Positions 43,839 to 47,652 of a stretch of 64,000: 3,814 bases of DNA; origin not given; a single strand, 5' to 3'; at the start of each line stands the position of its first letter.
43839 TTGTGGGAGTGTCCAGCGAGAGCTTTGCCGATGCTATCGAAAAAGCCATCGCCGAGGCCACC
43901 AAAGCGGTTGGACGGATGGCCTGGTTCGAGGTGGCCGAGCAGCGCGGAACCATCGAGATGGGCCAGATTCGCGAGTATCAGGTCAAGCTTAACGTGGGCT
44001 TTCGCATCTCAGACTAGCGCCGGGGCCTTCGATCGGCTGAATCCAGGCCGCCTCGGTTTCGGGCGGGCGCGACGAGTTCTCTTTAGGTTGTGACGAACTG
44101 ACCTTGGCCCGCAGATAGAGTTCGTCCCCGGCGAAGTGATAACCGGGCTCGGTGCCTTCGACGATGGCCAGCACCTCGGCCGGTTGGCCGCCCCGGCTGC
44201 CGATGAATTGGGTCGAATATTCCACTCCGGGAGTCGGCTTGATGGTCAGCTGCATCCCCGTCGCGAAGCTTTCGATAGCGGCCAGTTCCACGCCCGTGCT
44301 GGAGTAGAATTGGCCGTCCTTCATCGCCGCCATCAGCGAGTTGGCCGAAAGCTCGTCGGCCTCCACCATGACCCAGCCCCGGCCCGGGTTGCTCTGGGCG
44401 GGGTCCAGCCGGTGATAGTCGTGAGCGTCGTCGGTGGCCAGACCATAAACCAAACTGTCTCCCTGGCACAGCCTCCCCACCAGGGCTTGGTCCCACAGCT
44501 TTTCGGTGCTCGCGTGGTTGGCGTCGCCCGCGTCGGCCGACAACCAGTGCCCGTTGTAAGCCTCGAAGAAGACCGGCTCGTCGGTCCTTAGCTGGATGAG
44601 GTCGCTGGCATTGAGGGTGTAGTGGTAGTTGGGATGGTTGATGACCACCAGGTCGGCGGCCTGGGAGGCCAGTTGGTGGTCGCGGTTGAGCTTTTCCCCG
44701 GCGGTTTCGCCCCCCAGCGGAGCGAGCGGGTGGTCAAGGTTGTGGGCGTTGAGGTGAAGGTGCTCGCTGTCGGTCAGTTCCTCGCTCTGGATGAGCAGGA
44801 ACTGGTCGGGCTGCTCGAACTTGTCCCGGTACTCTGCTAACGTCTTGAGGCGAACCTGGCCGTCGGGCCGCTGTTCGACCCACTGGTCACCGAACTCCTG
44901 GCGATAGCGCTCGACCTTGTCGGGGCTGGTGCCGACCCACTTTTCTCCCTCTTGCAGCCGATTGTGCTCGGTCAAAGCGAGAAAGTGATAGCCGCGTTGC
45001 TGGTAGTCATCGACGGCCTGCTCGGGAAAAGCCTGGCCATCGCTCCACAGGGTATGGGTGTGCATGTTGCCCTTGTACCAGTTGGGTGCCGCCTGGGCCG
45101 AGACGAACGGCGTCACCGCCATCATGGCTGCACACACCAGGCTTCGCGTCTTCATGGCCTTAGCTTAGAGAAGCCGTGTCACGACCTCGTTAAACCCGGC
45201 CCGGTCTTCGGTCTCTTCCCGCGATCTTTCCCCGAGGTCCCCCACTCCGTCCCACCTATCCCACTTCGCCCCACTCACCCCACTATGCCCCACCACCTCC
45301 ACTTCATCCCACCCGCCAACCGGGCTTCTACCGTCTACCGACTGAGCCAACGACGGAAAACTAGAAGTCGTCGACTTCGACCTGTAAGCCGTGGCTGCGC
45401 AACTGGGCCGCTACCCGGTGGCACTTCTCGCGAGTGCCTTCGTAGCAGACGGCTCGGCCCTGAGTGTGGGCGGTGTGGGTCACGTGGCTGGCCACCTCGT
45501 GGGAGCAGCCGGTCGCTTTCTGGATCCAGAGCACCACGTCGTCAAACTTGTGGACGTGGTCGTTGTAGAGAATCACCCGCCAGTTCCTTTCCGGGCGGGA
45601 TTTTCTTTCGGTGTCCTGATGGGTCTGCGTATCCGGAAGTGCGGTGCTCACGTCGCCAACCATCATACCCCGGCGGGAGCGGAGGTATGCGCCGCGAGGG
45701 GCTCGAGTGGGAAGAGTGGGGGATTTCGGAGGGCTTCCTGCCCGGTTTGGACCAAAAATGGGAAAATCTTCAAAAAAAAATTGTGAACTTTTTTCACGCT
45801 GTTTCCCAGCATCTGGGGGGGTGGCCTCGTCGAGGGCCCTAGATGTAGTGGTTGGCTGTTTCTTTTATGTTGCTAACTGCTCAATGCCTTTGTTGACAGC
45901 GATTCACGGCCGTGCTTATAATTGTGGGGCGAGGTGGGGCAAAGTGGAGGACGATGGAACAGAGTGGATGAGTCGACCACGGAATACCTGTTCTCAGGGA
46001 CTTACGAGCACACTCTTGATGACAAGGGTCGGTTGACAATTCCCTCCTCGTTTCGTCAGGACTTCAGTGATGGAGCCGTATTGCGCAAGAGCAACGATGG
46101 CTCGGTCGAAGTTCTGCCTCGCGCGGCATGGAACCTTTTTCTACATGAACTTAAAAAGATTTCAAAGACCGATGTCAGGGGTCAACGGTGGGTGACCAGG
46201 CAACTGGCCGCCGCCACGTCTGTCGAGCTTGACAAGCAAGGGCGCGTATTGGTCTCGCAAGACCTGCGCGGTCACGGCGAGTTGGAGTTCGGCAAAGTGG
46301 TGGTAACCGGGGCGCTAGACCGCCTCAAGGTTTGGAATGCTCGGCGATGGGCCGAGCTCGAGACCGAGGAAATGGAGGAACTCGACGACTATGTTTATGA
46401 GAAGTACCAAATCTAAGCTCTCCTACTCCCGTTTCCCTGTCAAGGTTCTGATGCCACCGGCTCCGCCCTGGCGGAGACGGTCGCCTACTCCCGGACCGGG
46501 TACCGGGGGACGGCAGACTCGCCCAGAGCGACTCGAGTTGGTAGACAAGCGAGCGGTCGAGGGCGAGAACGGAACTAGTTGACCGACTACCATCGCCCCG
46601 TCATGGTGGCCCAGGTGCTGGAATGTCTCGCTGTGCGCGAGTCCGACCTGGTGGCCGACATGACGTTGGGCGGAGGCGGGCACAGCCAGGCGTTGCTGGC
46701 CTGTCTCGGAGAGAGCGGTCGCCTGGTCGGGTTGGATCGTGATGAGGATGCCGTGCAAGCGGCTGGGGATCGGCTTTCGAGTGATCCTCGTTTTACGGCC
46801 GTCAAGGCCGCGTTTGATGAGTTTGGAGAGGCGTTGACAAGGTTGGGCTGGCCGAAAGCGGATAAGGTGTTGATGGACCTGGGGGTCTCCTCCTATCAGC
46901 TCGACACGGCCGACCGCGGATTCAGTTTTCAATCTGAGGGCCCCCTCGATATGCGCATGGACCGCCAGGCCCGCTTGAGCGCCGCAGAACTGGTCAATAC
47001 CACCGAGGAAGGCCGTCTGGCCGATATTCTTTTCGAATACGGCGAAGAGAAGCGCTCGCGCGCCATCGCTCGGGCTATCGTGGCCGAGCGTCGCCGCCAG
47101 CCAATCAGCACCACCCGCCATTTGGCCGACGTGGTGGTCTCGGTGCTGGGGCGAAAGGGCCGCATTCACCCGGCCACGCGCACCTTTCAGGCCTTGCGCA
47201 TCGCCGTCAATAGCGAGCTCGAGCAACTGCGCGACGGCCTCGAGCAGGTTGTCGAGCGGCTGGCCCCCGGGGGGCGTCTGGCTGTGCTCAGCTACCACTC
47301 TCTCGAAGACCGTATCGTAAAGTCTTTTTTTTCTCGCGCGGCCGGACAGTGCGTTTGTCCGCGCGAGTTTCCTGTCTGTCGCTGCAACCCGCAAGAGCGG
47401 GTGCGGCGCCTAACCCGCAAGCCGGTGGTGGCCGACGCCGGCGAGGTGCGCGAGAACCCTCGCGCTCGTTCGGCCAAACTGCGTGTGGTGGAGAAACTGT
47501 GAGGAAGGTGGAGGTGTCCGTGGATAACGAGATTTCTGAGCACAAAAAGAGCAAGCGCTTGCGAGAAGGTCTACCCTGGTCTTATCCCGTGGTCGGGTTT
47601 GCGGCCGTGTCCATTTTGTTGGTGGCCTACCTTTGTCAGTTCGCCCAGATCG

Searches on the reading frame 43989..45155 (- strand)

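Call 17: search_protein_families(library=pfam, proteins=[window:43989-45155:-], max_evalue=0.01)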
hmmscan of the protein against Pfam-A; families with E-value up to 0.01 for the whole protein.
window:43989-45155:- (388 aa): 1 family
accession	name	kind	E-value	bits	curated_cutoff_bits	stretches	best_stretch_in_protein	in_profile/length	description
PF02811.25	PHP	-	0.0011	19.8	26.4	1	31-72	2-41/164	PHP domain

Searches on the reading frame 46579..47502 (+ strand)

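Call 17: search_protein_families(library=pfam, proteins=[window:46579-47502:+], max_evalue=0.01)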
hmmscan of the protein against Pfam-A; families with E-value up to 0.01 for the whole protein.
window:46579-47502:+ (307 aa): 5 families
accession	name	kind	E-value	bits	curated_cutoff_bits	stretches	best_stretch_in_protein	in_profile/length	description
PF01795.25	Methyltransf_5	-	8.3e-110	367.5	27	1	4-306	3-308/309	MraW methylase family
PF01135.25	PCMT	-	0.0033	17.6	20.3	1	6-68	58-120/210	Protein-L-isoaspartate(D-aspartate) O-methyltransferase (PCMT)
PF13649.12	Methyltransf_25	-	0.0041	18.2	27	0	25-81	1-57/97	Methyltransferase domain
PF08242.18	Methyltransf_12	-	0.0043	18.2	30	0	32-81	4-55/98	Methyltransferase domain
PF13847.12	Methyltransf_31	-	0.0098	16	27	0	32-87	14-67/145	Methyltransferase domain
